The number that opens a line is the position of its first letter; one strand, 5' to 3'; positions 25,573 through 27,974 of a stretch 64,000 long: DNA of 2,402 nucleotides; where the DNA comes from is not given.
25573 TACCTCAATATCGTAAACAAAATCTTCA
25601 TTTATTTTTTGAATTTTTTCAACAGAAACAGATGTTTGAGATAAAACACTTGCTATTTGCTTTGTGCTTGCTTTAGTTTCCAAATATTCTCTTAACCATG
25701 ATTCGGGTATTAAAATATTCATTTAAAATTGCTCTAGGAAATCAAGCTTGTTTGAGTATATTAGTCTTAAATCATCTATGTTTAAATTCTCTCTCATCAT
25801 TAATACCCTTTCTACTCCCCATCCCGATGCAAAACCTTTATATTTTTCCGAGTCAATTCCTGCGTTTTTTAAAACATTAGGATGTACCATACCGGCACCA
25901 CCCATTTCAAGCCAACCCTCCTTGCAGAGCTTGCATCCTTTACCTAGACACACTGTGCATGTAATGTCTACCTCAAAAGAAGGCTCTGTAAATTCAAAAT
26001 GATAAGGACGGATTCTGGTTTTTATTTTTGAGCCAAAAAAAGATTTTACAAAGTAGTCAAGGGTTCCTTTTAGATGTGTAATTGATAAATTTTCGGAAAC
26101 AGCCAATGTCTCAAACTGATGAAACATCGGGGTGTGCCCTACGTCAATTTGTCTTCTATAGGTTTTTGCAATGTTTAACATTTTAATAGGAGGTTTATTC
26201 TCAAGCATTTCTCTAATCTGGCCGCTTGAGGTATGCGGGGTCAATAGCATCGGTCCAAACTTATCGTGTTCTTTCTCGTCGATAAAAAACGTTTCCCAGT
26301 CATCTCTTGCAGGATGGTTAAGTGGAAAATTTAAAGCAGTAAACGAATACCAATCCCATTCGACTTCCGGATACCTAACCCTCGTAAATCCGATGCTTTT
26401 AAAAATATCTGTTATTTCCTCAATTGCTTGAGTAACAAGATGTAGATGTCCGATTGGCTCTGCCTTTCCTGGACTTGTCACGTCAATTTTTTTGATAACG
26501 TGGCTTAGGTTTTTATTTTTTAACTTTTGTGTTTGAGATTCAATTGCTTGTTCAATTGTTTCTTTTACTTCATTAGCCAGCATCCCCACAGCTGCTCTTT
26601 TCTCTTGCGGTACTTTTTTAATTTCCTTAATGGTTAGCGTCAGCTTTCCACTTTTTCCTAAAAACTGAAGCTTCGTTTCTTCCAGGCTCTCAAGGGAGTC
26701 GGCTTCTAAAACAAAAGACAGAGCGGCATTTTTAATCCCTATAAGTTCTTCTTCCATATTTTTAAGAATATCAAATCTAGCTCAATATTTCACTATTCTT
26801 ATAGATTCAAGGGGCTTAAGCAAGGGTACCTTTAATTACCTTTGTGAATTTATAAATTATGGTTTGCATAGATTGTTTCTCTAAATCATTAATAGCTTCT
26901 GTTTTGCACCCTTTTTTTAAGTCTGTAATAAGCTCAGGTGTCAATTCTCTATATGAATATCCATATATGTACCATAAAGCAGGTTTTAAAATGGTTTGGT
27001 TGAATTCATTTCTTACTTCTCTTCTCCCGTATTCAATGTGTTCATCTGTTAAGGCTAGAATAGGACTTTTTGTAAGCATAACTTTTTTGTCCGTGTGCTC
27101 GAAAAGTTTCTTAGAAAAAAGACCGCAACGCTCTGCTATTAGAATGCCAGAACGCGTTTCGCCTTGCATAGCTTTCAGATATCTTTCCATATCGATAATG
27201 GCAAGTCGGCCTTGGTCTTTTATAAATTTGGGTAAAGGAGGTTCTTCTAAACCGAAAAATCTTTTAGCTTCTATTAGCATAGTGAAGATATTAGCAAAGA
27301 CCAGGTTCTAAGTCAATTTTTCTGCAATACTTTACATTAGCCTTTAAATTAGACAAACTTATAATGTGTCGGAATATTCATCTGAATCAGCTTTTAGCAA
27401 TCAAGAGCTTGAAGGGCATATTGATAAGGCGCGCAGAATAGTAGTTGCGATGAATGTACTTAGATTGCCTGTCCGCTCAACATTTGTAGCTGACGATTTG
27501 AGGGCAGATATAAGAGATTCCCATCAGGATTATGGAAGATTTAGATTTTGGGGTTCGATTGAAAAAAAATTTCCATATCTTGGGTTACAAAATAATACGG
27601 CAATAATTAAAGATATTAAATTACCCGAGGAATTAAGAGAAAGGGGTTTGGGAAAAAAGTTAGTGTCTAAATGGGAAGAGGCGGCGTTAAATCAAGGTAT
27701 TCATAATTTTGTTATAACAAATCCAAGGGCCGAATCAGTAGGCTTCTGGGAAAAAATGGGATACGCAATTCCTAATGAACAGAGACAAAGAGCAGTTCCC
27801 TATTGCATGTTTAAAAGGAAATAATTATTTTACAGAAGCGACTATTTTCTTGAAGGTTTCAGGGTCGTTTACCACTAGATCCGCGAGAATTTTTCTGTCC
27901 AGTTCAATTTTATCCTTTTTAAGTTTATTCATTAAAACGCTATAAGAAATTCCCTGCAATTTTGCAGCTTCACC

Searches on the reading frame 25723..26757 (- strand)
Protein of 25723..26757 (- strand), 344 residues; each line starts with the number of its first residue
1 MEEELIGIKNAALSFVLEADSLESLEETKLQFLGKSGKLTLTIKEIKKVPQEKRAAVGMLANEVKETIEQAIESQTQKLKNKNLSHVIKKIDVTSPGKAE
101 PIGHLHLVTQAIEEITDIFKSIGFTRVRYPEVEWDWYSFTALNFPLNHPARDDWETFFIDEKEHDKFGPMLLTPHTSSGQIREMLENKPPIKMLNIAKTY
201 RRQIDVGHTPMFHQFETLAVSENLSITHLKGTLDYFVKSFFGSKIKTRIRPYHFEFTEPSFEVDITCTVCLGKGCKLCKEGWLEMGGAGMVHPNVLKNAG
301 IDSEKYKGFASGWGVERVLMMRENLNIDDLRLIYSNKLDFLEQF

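Call 9: search_protein_families(library=pfam, proteins=[window:25723-26757:-], max_evalue=0.0001)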
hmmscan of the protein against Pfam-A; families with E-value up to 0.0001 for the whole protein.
window:25723-26757:- (344 aa): 2 families
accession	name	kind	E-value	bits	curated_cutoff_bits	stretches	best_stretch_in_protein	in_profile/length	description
PF01409.25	tRNA-synt_2d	-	2.5e-79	266.7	19.8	1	90-344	1-246/246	tRNA synthetases class II core domain (F)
PF02912.23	Phe_tRNA-synt_N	-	1.4e-19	70.3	22.3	1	21-85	2-66/69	Aminoacyl tRNA synthetase class II, N-terminal domain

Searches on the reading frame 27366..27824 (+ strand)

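Call 41: search_protein_families(library=pfam, proteins=[window:27366-27824:+], max_evalue=0.001)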
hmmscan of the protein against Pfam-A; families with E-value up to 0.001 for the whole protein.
window:27366-27824:+ (152 aa): 4 families
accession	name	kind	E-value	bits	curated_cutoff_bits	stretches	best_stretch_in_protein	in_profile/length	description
PF13673.13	Acetyltransf_10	-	2.5e-06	27.9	23.6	1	78-140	51-114/128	Acetyltransferase (GNAT) domain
PF00583.31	Acetyltransf_1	-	3.3e-06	27.8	20.7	1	75-133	56-116/116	Acetyltransferase (GNAT) family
PF13508.13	Acetyltransf_7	-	3.7e-05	24.5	27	1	83-134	33-83/84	Acetyltransferase (GNAT) domain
PF08445.16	FR47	-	4.3e-05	23.8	22.1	1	75-135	18-79/86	FR47-like protein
